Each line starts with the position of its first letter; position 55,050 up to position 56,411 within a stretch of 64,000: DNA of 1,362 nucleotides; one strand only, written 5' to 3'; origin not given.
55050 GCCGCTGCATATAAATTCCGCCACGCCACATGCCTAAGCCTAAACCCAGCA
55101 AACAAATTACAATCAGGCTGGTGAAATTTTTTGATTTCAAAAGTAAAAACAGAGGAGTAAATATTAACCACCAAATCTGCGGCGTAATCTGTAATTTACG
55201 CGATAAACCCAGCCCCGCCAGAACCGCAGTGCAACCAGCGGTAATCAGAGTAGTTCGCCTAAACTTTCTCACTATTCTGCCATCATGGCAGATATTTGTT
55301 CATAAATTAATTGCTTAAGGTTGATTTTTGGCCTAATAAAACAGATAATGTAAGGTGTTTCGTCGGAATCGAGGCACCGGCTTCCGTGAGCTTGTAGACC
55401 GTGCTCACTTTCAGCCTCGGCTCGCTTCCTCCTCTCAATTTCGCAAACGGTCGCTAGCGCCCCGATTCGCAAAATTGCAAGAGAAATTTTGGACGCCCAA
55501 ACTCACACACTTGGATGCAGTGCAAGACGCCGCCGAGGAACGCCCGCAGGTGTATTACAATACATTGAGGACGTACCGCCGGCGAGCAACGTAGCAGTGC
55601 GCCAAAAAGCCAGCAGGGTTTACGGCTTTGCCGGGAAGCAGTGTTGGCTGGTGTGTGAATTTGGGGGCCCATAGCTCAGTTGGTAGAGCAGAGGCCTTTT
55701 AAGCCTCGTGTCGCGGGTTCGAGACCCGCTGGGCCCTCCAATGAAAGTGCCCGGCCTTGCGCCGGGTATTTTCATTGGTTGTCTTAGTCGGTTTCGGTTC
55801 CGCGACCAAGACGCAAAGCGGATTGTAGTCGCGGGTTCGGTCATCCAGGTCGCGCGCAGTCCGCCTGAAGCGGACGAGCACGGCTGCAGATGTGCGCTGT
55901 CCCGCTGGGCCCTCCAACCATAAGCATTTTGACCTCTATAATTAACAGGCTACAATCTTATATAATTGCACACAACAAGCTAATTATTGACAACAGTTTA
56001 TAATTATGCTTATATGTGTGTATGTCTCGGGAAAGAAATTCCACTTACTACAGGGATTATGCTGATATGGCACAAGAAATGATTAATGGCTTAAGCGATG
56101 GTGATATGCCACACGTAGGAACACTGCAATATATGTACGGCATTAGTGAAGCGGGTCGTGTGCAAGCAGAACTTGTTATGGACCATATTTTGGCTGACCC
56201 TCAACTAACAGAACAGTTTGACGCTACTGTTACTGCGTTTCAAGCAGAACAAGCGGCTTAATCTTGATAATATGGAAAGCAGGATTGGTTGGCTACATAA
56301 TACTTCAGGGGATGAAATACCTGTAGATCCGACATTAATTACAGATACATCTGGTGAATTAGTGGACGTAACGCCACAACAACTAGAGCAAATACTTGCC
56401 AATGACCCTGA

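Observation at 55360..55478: Orphan L-type element sits in the 5' region of comEC instead of a tRNA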

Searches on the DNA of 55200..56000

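Call 9: search_rna_families(source=window, start=55200, end=56000, threshold=evalue, max_evalue=10, show_alignments=3)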
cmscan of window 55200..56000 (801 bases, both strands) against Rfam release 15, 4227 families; matches with E-value up to 10: 12.
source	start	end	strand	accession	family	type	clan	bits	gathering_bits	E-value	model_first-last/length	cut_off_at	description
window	55665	55737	+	RF00005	tRNA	Gene; tRNA;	CL00001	70.3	29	3.3e-15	1-71/71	no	tRNA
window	55665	55738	-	RF04354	Plastid-ycf2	Cis-reg;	-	24.3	65.7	0.016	1-75/75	no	Plastid-ycf2 5UTR RNA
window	55706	55774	+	RF02784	SorX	Gene; sRNA;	-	17.9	46.6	0.15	1-73/73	no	Singlet oxygen resistance RNA X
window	55853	55877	+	RF01356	CRISPR-DR28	Gene; CRISPR;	-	17.8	35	3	1-24/24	no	CRISPR RNA direct repeat element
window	55685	55788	+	RF02553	YrlA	Gene; sRNA;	-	15.9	69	2.9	1-114/114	no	Y RNA-like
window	55273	55340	+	RF01488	rli49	Gene; sRNA;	-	15.9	40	3.7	1-163/163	no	Listeria sRNA rli49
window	55735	55781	+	RF04026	mir-8499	Gene; miRNA;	-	15.9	100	4.7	1-77/77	no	mir-8499 microRNA precursor family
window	55869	55895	+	RF03143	S15-Halobacteria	Cis-reg; leader;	CL00121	14.8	49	5.3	1-66/66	no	S15-Halobacteria ribosomal protein leader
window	55714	55802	+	RF03667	MIR1031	Gene; miRNA;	-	13.9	100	1.6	1-183/183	no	MIR1031 microRNA precursor family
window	55711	55776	+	RF02837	anti-hemB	Gene; sRNA;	-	13.8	49.5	2.5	1-81/81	no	Burkholderia RNA 7 (anti-hemB)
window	55675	55775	+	RF00106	RNAI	Gene; antisense;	-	13.8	47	9.5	1-102/102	no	RNAI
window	55439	55500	-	RF02147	MEG8_3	Gene; lncRNA;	-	12.9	40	1.7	1-66/66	no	Maternally expressed 8 exon 3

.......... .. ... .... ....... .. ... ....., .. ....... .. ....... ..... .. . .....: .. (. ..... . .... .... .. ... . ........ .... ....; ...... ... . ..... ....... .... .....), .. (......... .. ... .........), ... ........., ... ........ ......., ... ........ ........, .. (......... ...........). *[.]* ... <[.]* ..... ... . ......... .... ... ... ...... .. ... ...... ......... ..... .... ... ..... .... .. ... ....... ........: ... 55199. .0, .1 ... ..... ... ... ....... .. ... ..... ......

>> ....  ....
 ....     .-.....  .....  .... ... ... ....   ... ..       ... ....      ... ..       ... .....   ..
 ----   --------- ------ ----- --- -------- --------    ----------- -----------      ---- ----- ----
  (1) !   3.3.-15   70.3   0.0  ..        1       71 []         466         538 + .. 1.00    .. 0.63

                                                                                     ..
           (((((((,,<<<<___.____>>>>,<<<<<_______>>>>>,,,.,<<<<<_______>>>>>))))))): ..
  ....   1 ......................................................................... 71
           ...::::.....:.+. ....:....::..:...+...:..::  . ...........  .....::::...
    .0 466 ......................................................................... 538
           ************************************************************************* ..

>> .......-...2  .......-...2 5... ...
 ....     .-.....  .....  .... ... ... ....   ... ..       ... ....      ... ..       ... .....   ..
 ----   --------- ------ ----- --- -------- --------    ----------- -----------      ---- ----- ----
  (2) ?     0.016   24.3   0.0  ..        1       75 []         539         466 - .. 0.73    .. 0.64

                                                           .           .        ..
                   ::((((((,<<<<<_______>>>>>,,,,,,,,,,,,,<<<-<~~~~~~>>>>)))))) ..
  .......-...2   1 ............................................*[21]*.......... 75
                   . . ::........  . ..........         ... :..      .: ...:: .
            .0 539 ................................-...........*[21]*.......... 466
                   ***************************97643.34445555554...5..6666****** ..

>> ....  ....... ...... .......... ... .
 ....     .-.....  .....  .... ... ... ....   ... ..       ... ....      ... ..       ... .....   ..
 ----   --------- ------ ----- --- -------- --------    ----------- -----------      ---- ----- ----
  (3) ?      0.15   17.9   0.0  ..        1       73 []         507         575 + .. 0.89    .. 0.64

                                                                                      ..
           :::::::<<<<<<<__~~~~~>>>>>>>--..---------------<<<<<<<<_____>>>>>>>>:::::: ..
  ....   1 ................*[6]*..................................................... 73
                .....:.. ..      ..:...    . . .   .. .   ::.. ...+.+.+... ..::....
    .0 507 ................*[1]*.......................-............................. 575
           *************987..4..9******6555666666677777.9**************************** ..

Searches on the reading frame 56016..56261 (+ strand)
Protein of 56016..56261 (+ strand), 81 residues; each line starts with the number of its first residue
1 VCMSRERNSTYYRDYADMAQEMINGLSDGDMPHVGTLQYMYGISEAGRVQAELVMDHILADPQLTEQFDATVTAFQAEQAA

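Call 11: search_protein_families(library=pfam, proteins=[window:56016-56261:+], max_evalue=0.01)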
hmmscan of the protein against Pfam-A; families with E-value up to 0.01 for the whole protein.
window:56016-56261:+ (81 aa): 0 families

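Call 66: search_protein_families(library=phrogs, proteins=[window:56016-56261:+], max_evalue=0.01)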
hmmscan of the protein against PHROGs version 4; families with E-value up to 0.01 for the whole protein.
window:56016-56261:+ (81 aa): 0 families

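Call 67: search_protein_families(library=ncbifam, proteins=[window:56016-56261:+], max_evalue=0.01)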
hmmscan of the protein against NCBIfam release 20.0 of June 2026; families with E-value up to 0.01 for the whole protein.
window:56016-56261:+ (81 aa): 0 families
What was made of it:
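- The neighbouring ORFs (56016-57613 and 57714-58193) have no Pfam, PHROG or NCBIfam hit, so no recognisable recombinase is nearby (calls 11, 66, 67).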
